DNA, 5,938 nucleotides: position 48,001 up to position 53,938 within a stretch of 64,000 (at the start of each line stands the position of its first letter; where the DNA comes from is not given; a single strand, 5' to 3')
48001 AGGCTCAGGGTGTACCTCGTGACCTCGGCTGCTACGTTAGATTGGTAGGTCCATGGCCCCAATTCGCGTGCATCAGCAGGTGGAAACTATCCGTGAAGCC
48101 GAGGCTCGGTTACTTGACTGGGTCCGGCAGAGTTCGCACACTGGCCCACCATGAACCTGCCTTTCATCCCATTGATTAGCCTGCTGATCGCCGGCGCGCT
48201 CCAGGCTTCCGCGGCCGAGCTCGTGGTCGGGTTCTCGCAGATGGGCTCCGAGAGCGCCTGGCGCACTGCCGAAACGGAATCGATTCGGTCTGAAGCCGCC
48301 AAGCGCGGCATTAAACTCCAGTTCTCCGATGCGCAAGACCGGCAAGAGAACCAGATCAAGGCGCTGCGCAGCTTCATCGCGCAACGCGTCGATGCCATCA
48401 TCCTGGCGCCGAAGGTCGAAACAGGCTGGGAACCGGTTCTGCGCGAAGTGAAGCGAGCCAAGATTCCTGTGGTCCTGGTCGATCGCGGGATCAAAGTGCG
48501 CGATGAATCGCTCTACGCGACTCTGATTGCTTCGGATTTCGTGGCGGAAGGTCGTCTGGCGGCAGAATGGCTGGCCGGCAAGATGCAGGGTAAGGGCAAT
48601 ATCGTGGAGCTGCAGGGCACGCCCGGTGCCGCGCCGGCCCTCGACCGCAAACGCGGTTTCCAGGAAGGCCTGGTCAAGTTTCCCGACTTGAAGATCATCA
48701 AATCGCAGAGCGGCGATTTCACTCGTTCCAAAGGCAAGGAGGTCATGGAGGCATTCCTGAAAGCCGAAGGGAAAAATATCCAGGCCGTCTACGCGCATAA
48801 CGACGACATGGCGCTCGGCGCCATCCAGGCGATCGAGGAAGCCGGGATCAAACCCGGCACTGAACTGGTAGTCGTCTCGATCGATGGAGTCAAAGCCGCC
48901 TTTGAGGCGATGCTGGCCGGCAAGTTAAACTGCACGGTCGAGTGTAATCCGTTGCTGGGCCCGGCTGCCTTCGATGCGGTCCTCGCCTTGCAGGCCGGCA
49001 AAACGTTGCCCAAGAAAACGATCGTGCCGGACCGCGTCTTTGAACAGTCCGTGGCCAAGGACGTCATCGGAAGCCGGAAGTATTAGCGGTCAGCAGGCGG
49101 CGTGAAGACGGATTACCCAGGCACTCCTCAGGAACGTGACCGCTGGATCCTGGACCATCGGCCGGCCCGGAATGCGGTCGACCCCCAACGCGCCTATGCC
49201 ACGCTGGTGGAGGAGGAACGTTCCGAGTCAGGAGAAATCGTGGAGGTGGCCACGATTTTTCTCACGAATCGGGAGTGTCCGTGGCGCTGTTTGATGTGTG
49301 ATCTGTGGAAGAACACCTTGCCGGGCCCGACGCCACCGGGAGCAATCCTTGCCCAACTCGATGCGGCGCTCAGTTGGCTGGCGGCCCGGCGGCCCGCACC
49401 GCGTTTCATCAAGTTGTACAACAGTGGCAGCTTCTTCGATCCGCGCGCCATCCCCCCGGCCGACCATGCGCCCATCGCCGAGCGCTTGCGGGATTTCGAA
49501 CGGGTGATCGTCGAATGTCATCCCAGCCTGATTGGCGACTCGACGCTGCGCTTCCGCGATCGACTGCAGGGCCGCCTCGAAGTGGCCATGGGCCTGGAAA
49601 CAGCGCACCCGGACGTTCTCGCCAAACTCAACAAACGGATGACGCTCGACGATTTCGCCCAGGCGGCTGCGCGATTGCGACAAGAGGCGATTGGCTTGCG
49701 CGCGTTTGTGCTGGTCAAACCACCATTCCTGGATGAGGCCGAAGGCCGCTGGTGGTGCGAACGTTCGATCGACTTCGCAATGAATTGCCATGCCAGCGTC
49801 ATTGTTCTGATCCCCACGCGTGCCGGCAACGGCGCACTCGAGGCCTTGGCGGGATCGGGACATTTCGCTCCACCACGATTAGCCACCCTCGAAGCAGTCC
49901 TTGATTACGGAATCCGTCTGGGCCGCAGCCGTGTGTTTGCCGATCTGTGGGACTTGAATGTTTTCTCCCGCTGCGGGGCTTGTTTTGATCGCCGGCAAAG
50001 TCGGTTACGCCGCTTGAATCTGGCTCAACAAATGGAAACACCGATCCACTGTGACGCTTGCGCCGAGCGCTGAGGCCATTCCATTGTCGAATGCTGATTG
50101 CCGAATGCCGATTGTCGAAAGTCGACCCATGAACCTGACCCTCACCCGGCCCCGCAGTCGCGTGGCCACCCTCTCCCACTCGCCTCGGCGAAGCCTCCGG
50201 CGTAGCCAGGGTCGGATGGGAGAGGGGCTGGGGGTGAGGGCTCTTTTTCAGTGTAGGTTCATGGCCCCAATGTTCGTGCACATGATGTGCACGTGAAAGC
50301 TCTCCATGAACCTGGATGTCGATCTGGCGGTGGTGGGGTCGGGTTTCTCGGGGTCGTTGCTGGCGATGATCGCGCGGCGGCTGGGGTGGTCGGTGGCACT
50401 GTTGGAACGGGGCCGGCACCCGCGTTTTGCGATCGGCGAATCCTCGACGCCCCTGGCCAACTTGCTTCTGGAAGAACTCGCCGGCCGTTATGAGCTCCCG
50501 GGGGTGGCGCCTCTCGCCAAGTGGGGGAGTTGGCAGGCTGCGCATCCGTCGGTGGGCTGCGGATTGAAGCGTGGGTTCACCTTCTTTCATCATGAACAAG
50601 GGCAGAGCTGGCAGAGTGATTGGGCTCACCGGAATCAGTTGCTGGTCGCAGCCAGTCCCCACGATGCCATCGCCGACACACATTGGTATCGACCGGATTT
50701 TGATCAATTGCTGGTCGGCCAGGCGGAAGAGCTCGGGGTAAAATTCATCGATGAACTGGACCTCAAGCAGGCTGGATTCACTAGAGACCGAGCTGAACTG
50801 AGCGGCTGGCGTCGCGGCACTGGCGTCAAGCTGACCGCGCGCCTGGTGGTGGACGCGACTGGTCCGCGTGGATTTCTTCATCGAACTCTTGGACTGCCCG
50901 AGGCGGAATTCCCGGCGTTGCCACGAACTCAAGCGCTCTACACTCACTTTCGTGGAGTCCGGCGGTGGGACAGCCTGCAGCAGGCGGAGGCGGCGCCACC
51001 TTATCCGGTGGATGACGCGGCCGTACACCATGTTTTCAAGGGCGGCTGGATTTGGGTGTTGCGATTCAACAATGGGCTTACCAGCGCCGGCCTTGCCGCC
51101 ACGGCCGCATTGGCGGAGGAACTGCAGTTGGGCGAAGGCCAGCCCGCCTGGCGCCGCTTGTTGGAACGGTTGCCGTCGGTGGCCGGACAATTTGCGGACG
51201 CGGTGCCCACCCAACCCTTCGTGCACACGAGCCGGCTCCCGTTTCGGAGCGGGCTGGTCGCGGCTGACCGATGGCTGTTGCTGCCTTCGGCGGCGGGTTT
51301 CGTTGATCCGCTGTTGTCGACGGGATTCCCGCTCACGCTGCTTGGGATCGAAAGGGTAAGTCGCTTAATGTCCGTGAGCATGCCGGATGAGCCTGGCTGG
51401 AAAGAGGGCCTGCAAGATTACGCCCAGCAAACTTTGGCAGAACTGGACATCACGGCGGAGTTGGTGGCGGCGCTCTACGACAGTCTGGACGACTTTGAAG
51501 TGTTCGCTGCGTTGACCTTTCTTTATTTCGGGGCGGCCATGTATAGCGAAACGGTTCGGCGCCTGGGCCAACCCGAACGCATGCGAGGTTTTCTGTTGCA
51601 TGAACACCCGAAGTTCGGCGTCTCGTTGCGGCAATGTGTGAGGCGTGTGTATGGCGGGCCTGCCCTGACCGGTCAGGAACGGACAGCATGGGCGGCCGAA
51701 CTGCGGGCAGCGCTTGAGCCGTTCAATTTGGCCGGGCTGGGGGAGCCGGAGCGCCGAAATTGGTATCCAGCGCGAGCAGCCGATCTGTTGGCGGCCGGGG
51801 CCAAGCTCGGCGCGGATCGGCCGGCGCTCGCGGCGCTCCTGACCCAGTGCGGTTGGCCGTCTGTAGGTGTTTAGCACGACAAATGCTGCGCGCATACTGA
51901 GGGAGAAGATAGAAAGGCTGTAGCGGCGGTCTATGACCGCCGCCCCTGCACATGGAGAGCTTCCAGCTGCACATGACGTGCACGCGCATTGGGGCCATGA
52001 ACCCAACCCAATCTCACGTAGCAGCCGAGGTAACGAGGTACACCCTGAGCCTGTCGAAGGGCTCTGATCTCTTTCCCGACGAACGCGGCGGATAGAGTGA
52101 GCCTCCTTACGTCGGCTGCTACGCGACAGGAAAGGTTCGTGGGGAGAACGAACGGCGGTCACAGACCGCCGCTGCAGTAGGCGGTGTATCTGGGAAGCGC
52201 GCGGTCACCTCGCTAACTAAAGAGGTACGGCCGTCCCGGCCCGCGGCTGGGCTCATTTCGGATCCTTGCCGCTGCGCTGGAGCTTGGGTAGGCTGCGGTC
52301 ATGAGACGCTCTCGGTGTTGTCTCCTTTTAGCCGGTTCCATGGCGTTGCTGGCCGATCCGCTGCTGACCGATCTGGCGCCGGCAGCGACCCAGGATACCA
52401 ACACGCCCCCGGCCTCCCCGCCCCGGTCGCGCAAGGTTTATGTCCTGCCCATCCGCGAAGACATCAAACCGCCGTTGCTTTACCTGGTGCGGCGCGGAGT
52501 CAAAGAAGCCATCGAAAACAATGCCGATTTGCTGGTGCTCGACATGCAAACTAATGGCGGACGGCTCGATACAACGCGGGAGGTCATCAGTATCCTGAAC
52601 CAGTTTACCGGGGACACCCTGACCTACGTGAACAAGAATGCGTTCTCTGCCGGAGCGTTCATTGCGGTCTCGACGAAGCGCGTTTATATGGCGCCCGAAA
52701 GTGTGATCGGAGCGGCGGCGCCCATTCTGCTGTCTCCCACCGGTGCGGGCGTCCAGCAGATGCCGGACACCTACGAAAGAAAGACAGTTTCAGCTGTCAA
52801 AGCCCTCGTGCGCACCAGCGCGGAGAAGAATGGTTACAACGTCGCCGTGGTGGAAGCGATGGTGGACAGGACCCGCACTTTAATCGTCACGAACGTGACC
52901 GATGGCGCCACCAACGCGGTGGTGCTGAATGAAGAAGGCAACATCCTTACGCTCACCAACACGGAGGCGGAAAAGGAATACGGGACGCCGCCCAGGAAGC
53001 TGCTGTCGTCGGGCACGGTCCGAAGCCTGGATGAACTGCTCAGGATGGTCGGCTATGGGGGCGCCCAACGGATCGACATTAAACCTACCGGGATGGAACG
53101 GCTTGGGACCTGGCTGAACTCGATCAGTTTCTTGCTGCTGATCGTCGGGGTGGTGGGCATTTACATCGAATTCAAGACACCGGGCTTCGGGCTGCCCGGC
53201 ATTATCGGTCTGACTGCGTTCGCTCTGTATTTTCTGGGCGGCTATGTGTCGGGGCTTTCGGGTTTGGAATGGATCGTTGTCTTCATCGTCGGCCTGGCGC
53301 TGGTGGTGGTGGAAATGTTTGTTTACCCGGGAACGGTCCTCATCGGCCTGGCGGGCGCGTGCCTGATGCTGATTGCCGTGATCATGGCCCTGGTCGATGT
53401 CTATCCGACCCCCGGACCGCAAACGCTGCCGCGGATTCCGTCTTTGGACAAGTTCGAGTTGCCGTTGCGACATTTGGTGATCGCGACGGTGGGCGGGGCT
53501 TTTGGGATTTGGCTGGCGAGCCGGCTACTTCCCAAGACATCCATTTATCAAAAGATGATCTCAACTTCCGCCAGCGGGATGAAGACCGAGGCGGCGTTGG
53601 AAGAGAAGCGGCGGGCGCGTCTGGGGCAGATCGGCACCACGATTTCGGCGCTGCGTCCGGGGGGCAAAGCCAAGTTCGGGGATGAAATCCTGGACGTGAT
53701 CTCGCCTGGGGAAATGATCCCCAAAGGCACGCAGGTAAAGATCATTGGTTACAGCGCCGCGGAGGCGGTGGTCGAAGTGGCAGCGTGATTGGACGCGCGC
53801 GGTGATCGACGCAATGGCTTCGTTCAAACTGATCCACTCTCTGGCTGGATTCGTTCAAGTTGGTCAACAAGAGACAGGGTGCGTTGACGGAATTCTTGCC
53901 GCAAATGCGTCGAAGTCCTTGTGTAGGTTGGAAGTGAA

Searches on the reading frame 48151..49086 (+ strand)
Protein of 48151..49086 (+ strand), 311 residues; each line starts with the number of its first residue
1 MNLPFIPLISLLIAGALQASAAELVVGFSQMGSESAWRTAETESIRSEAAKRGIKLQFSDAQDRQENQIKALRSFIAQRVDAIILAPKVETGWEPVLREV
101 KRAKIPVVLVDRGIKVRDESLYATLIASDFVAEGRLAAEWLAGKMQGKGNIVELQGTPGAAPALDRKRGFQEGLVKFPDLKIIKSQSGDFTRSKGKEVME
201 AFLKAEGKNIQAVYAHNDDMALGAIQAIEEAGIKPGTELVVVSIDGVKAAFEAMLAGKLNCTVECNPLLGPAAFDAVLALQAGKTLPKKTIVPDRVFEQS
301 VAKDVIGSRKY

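Call 21: search_protein_families(library=ncbifam, proteins=[window:48151-49086:+], max_evalue=0.001)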
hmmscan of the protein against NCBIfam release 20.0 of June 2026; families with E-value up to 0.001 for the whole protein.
window:48151-49086:+ (311 aa): 25 families
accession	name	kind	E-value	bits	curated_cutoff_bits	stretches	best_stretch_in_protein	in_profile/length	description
NF041827.1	YtfQ_transport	equivalog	2.2e-123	411.2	510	1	16-310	18-316/320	galactofuranose ABC transporter, galactofuranose-binding protein YtfQ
NF007936.0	PRK10653.1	equivalog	1e-36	126.8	337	1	43-270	46-266/295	ribose ABC transporter substrate-binding protein RbsB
NF007254.0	PRK09701.1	equivalog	3.6e-28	98.6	335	1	11-275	15-281/311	D-allose transporter substrate-binding protein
TIGR02634.1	xylF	equivalog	7.7e-21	75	389.55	1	36-263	12-236/302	D-xylose ABC transporter substrate-binding protein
NF007979.0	PRK10703.1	equivalog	7.4e-16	58.2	501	1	26-303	62-333/341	HTH-type transcriptional repressor PurR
NF007680.0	PRK10355.1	equivalog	1.1e-14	54.4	504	1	15-276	17-275/331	D-xylose ABC transporter substrate-binding protein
NF007075.0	PRK09526.1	subfamily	1.3e-14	53.9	340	1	44-297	84-326/358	LacI family DNA-binding transcriptional regulator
TIGR02417.1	fruct_sucro_rep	subfamily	2.8e-14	53.1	389.55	1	44-230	81-259/327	D-fructose-responsive transcription factor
NF047341.1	lactose_RbsR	equivalog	3e-14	53.1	382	1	50-249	89-276/331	ribose utilization transcriptional repressor RbsR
NF007743.0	PRK10423.1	equivalog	7.4e-13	48.3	531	1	50-278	86-305/330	ribose operon transcriptional repressor RbsR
NF008452.0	PRK11303.1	equivalog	7.3e-12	45.1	385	1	44-215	82-244/332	catabolite repressor/activator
NF040907.2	ChvE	equivalog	1.9e-10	40.5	460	1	39-143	14-116/324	multiple monosaccharide ABC transporter substrate-binding protein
NF011924.1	PRK15395.1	equivalog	3e-10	39.7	420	1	15-264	17-278/329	galactose/glucose ABC transporter substrate-binding protein MglB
NF051853.1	TransRegUriRCory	equivalog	1.3e-09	37.7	550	1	43-246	78-269/327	transcriptional regulator UriR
TIGR02637.1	RhaS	equivalog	2.5e-09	36.8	342.25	1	60-234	37-210/302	rhamnose ABC transporter substrate-binding protein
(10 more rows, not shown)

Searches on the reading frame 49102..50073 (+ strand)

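Call 21: search_protein_families(library=ncbifam, proteins=[window:49102-50073:+], max_evalue=0.001)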
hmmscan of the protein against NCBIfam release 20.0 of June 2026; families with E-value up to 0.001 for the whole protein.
window:49102-50073:+ (323 aa): 1 family
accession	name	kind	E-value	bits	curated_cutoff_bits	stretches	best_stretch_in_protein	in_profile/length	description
TIGR01210.1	TIGR01210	equivalog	1.4e-32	113.2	212.15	1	41-318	7-294/313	archaeosine biosynthesis radical SAM protein RaSEA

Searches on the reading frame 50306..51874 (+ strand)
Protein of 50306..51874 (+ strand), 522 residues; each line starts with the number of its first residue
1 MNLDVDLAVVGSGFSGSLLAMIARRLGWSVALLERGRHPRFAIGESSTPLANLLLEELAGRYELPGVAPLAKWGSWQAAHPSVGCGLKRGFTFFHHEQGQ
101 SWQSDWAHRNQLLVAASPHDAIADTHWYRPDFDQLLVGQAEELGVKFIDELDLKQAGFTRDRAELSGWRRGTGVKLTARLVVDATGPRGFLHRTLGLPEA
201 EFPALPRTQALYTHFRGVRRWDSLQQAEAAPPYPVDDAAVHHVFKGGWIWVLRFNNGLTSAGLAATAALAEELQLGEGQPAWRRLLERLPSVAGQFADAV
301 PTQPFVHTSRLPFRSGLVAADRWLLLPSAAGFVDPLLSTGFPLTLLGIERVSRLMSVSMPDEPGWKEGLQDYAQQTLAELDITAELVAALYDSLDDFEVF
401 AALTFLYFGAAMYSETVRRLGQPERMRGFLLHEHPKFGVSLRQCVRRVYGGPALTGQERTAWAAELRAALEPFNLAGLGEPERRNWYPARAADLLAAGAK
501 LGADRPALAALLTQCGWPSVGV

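Call 21: search_protein_families(library=ncbifam, proteins=[window:50306-51874:+], max_evalue=0.001)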
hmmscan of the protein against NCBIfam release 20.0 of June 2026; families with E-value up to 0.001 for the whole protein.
window:50306-51874:+ (522 aa): 4 families
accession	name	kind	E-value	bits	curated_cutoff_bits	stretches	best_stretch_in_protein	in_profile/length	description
NF049967.1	QhpG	equivalog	1.7e-20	73.3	240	1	8-341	2-272/423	flavin-dependent monooxygenase QhpG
NF033113.0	halo_ClmS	equivalog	1.1e-17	63.7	900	2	128-343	105-309/570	chloramphenicol-biosynthetic FADH2-dependent halogenase CmlS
TIGR02032.1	GG-red-SF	subfamily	4.4e-17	62.7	158.8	1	129-342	90-284/297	geranylgeranyl reductase family protein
NF038174.1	maturase_GoxB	equivalog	2.1e-05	23.8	400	0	6-60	2-56/358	glycine oxidase maturase GoxB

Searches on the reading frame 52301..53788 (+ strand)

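Call 21: search_protein_families(library=ncbifam, proteins=[window:52301-53788:+], max_evalue=0.001)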
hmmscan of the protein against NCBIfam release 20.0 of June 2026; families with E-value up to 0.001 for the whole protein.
window:52301-53788:+ (495 aa): 2 families
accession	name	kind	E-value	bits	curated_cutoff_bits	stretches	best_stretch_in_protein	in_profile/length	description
NF047768.1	Clp_like_SDH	equivalog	2e-05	24.2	250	1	80-176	83-179/260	SDH family Clp fold serine proteinase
NF045542.1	Clp_rel_HeadMat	equivalog_domain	0.00012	22.1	120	1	70-136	29-95/165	head maturation protease, ClpP-related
